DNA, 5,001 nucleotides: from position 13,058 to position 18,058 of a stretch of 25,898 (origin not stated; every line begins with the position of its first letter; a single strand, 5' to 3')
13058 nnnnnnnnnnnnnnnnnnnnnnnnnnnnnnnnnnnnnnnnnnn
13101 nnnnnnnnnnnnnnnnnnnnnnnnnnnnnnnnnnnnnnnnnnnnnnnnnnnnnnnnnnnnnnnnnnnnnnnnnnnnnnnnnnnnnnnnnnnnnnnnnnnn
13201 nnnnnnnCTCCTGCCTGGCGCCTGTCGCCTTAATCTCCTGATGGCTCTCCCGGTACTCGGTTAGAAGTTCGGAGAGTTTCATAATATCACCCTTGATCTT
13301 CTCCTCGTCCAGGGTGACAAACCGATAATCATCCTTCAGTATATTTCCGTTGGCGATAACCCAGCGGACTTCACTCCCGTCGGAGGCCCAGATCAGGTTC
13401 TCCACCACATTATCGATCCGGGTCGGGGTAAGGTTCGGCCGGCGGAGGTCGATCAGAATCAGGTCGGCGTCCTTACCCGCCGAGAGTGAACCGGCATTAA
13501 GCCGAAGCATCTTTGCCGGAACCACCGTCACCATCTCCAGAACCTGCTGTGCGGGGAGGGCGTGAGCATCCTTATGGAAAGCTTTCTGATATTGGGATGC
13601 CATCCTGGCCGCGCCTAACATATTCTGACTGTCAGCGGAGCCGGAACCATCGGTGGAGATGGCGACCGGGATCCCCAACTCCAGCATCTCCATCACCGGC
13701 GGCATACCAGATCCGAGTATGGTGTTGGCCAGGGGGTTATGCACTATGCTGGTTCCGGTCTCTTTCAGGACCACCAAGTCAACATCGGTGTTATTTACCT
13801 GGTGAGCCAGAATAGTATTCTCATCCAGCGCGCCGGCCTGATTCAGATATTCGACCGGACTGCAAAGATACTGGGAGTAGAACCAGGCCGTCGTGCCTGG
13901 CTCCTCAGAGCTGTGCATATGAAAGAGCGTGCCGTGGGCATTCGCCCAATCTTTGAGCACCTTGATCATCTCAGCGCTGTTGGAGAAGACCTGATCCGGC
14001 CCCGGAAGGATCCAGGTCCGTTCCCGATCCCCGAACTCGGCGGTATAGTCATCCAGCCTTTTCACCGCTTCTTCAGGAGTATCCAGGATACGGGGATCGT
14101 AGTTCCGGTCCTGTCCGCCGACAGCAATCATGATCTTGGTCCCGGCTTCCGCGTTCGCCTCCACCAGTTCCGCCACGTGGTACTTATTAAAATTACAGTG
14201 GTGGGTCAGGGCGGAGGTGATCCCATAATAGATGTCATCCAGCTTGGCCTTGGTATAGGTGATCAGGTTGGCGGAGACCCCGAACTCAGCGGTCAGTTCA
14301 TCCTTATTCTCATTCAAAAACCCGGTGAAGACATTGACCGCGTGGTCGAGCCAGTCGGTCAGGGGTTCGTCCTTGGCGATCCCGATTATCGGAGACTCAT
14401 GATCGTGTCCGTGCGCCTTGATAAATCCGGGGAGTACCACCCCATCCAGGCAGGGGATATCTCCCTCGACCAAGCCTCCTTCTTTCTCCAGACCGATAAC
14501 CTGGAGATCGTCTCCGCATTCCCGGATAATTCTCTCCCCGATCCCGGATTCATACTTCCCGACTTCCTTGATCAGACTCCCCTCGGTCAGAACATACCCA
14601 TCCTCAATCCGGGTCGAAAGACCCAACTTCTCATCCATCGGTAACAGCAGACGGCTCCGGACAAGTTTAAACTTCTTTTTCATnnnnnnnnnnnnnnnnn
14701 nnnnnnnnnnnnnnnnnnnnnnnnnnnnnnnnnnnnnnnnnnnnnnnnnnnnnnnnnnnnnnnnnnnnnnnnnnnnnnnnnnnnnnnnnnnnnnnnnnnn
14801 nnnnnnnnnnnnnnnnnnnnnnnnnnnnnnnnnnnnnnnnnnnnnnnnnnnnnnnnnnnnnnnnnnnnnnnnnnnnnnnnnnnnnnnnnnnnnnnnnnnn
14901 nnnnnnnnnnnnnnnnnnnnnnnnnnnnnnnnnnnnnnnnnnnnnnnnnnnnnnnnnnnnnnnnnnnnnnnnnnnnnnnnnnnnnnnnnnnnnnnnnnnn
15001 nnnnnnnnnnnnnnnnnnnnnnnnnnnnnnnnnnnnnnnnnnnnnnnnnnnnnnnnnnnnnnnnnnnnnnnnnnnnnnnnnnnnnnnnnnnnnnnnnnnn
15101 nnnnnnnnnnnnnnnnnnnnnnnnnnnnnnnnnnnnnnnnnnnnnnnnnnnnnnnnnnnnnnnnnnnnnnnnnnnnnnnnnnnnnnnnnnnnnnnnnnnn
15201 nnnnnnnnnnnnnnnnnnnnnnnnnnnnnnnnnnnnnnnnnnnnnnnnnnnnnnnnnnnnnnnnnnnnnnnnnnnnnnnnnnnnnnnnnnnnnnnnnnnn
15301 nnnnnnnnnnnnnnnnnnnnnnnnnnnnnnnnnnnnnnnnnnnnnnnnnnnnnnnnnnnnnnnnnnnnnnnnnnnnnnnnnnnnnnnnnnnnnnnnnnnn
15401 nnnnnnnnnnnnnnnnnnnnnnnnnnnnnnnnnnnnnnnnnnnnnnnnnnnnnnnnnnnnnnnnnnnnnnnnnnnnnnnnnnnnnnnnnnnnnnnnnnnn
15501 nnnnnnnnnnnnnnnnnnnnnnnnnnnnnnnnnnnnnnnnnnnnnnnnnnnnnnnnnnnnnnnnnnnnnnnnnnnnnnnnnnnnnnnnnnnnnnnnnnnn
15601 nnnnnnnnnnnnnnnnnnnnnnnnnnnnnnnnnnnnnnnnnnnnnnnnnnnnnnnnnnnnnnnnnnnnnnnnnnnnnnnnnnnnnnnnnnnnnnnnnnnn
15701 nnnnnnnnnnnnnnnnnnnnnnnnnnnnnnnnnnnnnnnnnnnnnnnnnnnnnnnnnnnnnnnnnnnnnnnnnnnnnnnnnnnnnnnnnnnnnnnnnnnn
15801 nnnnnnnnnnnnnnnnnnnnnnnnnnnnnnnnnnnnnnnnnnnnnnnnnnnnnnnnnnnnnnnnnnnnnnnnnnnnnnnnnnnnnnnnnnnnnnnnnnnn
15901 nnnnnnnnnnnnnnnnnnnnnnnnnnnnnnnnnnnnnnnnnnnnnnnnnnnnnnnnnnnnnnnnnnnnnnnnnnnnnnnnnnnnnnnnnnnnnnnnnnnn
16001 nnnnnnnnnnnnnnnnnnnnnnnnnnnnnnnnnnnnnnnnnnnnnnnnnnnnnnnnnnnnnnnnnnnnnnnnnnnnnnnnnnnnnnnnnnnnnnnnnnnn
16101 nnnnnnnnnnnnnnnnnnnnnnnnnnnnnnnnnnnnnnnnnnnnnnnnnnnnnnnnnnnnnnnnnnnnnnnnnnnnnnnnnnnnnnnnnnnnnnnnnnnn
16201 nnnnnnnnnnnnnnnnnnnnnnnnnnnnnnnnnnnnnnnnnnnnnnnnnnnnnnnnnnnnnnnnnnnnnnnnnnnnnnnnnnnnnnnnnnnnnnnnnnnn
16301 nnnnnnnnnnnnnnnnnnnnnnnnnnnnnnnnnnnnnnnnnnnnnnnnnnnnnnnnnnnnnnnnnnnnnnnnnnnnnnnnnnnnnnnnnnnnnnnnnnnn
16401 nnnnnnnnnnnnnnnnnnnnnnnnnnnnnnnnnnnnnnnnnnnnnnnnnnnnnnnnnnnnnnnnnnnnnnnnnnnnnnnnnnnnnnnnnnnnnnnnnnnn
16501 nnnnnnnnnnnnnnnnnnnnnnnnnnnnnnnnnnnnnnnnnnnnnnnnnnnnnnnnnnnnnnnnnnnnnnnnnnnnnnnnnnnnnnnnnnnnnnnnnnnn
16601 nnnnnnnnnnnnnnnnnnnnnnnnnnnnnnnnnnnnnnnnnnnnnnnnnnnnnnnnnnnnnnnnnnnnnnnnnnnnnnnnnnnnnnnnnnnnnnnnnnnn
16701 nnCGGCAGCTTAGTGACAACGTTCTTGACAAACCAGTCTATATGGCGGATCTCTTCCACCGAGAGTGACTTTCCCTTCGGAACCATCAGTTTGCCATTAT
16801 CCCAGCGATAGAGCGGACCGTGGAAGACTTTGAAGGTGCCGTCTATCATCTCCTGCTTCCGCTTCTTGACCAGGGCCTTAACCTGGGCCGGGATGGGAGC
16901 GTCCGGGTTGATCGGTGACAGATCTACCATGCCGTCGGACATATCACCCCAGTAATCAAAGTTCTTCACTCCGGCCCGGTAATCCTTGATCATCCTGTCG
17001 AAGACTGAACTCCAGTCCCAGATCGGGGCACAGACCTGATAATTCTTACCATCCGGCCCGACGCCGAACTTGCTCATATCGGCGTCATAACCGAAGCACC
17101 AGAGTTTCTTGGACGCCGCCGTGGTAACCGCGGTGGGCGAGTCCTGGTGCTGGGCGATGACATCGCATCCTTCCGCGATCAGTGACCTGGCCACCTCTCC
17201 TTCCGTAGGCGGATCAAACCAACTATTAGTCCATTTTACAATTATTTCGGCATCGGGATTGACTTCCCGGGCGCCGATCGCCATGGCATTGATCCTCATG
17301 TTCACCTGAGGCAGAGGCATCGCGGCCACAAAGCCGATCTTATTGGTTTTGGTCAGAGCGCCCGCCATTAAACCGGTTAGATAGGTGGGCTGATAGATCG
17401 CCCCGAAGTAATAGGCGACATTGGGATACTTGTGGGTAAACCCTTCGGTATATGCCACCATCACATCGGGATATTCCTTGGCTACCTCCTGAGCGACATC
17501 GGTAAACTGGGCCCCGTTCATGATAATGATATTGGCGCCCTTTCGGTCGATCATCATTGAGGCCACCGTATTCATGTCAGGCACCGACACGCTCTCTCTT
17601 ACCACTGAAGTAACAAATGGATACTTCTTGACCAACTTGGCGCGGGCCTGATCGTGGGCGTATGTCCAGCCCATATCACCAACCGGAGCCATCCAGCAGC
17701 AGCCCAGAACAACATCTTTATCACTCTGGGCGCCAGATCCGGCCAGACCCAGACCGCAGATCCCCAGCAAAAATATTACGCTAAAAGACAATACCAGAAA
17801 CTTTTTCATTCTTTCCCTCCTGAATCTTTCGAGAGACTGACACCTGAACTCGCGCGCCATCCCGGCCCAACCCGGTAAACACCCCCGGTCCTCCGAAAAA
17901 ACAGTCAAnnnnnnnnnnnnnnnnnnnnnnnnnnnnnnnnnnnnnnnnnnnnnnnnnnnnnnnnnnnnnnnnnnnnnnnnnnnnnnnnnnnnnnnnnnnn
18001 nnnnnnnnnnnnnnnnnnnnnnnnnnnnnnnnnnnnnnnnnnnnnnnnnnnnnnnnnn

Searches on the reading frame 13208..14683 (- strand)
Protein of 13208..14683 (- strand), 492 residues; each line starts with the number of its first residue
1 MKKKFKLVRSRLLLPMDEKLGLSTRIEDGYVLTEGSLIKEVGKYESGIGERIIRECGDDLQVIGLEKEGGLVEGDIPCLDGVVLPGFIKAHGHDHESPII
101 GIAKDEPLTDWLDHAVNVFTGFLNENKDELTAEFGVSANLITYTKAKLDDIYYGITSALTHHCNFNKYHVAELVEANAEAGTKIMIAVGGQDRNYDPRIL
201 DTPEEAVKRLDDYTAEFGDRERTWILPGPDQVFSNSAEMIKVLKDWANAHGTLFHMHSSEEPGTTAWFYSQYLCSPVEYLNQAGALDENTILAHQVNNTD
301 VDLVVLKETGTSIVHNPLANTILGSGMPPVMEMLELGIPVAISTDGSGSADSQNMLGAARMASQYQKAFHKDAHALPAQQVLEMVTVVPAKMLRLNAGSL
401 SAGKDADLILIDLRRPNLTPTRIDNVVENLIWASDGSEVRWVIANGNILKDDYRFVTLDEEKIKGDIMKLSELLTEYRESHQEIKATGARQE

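Call 44: search_protein_families(library=pfam, proteins=[window:13208-14683:-], max_evalue=0.00001)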
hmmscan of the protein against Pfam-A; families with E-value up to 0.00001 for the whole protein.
window:13208-14683:- (492 aa): 2 families
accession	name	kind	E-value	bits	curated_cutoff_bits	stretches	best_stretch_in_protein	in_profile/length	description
PF01979.26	Amidohydro_1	-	3.5e-40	138.7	25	1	82-448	1-344/345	Amidohydrolase family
PF07969.17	Amidohydro_3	-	2.3e-13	50.9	29.7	1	321-448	350-470/472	Amidohydrolase family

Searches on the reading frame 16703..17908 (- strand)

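Call 45: search_protein_families(library=pfam, proteins=[window:16703-17908:-], max_evalue=0.00001)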
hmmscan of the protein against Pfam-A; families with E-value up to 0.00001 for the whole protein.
window:16703-17908:- (402 aa): 1 family
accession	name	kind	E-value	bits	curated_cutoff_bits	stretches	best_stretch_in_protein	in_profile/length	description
PF02608.20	Bmp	-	7.1e-41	140.6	24.1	1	73-354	9-291/301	ABC transporter substrate-binding protein PnrA-like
